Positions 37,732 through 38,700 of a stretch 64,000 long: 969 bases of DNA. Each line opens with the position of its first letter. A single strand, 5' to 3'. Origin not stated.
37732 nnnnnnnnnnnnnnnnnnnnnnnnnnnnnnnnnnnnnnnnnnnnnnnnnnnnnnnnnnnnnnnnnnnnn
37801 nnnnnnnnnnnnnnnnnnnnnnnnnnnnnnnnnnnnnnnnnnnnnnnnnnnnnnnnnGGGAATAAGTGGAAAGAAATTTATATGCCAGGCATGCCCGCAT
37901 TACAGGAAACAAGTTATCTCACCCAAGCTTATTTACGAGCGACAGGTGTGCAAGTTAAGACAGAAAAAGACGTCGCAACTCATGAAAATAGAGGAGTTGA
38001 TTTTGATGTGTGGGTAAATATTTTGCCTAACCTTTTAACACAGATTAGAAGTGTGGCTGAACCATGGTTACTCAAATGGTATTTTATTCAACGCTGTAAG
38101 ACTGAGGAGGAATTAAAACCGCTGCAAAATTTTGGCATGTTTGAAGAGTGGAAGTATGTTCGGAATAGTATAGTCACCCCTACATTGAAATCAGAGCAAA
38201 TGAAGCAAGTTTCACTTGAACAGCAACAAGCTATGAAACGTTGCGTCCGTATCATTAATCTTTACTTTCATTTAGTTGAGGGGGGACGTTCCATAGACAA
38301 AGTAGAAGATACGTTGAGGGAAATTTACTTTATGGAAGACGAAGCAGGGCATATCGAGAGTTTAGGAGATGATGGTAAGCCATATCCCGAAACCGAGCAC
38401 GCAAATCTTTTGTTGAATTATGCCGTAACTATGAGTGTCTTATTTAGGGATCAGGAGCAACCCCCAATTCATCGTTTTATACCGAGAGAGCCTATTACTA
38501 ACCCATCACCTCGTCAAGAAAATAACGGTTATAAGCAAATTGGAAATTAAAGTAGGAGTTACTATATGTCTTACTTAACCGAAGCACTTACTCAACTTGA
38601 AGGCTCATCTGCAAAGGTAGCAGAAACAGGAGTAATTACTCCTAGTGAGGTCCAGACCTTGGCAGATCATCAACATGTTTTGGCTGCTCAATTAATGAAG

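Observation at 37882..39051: Two lower-GC genes of unknown function inserted inside the suf operon, between sufC and sufB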

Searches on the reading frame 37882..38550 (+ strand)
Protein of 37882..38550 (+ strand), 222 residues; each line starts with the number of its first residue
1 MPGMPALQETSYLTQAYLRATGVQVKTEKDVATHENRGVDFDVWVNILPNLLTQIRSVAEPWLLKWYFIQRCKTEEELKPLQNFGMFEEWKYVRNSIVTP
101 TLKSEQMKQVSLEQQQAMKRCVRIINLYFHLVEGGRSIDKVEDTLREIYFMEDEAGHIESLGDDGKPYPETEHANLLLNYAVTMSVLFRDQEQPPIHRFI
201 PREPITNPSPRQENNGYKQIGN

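Call 3: search_protein_families(library=pfam, proteins=[window:37882-38550:+], max_evalue=1)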
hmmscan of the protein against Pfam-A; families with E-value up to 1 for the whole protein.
window:37882-38550:+ (222 aa): 0 families

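Call 4: search_protein_families(library=ncbifam, proteins=[window:37882-38550:+], max_evalue=1)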
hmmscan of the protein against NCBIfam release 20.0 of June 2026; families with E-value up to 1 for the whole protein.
window:37882-38550:+ (222 aa): 0 families

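Call 10: find_homologous_proteins(query=window:37882-38550:+, max_evalue=0.01)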
Query window:37882-38550:+ (222 aa): 1 proteins with E <= 0.01 among 103 candidates.
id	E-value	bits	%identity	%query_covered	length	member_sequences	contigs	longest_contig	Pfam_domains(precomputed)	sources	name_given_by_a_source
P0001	7.2e-148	508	100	100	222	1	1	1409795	-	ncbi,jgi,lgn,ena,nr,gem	ncbi:MAG TPA: hypothetical protein VD999_03115 [Vitreimonas sp.]|nr:hypothetical protein [Vitreimona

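Call 12: find_encoding_contigs(protein=P0001, flank=10000, max_places=6)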
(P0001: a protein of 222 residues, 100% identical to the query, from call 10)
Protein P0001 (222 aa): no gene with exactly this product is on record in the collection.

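Call 20: find_related_loci(query=window:37882-38550:+, collection=metagenome_contigs, flank=6000)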
Query window:37882-38550:+ (222 aa) in metagenome_contigs; peptide patterns used: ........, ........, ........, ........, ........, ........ (x = any residue, [..] = any of these).
77 stretches matched a pattern, but none encodes a relative of the query by tblastn (E <= 1e-3).

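Call 30: search_protein_representatives(protein=window:37882-38550:+)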
Query: 222 residues. Proteins with E-value up to 0.001 (for the whole library): 1; up to 1e-10: 1; up to 1e-30: 1. The best 1 are listed.
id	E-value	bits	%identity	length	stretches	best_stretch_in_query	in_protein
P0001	2.3e-148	508.1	100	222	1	1-222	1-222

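Call 32: predict_structure(protein=window:37882-38550:+)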
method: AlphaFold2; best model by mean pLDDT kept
length: 222 residues; sequences in the alignment: 1
mean_pLDDT: 41.2   pTM: 0.27
mean pLDDT of the five models: 41.2, 40.7, 38.2, 38.1, 36.8
residues with pLDDT >= 90: 0; 70-90: 0; 50-70: 37; < 50: 185
segments of 3 or more residues with pLDDT < 50: 1-61, 96-110, 131-219
pLDDT, mean of each block of 10 residues (from residue 1): 34 41 45 38 37 42 50 54 51 45 44 49 50 43 45 35 33 36 35 26 34 39 34
secondary structure, 60 per line:
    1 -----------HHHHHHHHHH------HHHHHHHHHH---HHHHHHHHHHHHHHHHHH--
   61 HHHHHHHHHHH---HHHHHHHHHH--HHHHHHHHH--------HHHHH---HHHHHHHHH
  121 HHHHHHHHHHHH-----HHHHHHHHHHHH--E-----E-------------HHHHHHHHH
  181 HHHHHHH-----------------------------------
elements in order: H12-21 H28-37 H41-58 H61-71 H75-84 H87-95 H104-108 H112-132 H138-149 H172-187

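Call 40: search_protein_families(library=phrogs, proteins=[window:37882-38550:+], max_evalue=1)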
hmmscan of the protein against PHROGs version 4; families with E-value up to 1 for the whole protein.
window:37882-38550:+ (222 aa): 0 families

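Call 41: search_protein_families(library=padloc, proteins=[window:37882-38550:+], max_evalue=1)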
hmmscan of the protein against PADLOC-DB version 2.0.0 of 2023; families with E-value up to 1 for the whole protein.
window:37882-38550:+ (222 aa): 0 families

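Call 42: search_solved_structures(query=window:37882-38550:+, max_evalue=10)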
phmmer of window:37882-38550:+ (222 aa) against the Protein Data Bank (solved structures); distinct sequences matched with E-value up to 10: 17.
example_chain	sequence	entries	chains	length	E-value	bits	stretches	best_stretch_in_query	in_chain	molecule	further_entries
8p4y_A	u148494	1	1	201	0.0079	19.1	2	81-171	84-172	Protein origami triangle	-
5aps_A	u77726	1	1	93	0.057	16.3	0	126-165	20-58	GENERAL CONTROL PROTEIN GCN4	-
5apq_A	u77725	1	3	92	0.08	15.9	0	126-163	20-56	GENERAL CONTROL PROTEIN GCN4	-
5apt_A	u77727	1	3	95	0.09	15.7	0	126-163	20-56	GENERAL CONTROL PROTEIN GCN4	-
7cka_A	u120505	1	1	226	0.095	15.6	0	35-64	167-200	Heme oxygenase 1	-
5apw_A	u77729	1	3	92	0.11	15.4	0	126-161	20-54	GENERAL CONTROL PROTEIN GCN4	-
5apu_A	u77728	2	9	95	0.13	15.2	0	126-161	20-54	GENERAL CONTROL PROTEIN GCN4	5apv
5apx_A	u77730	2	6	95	0.13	15.2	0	126-161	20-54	GENERAL CONTROL PROTEIN GCN4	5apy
1hg4_A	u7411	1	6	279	0.21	14.5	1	104-192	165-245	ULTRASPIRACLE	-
2wpq_A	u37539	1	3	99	0.28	14.1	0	139-167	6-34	TRIMERIC AUTOTRANSPORTER ADHESIN FRAGMENT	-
2xzr_A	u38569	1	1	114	0.45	13.4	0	139-161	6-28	IMMUNOGLOBULIN-BINDING PROTEIN EIBD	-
3wpo_A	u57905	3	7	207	0.69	12.8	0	139-183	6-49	Trimeric autotransporter adhesin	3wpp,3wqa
2wpr_A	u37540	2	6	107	0.81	12.6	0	139-162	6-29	TRIMERIC AUTOTRANSPORTER ADHESIN FRAGMENT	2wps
1ij1_A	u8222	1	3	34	1.1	12.1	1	139-161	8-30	GENERAL CONTROL PROTEIN GCN4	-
5app_A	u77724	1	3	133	1.4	11.8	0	139-162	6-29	General control protein GCN4,GENERAL CONTROL PROTEIN GCN4, OUTER MEMBRANE PROTEIN 100,Gene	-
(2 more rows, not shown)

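Call 61: find_homologous_proteins(query=A2, max_evalue=10)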
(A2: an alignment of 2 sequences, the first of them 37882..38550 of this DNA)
Query A2 (2 sequences) (222 aa, profile of the alignment): 2 proteins with E <= 10 among 606 candidates.
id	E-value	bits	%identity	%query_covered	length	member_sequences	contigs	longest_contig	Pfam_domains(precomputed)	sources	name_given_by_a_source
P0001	7.4e-129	447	100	100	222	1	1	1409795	-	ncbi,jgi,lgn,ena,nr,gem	ncbi:MAG TPA: hypothetical protein VD999_03115 [Vitreimonas sp.]|nr:hypothetical protein [Vitreimona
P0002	3.3e-77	278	21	59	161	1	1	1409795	-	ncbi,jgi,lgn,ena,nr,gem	ncbi:MAG TPA: hypothetical protein VD999_03120 [Vitreimonas sp.]|nr:hypothetical protein [Vitreimona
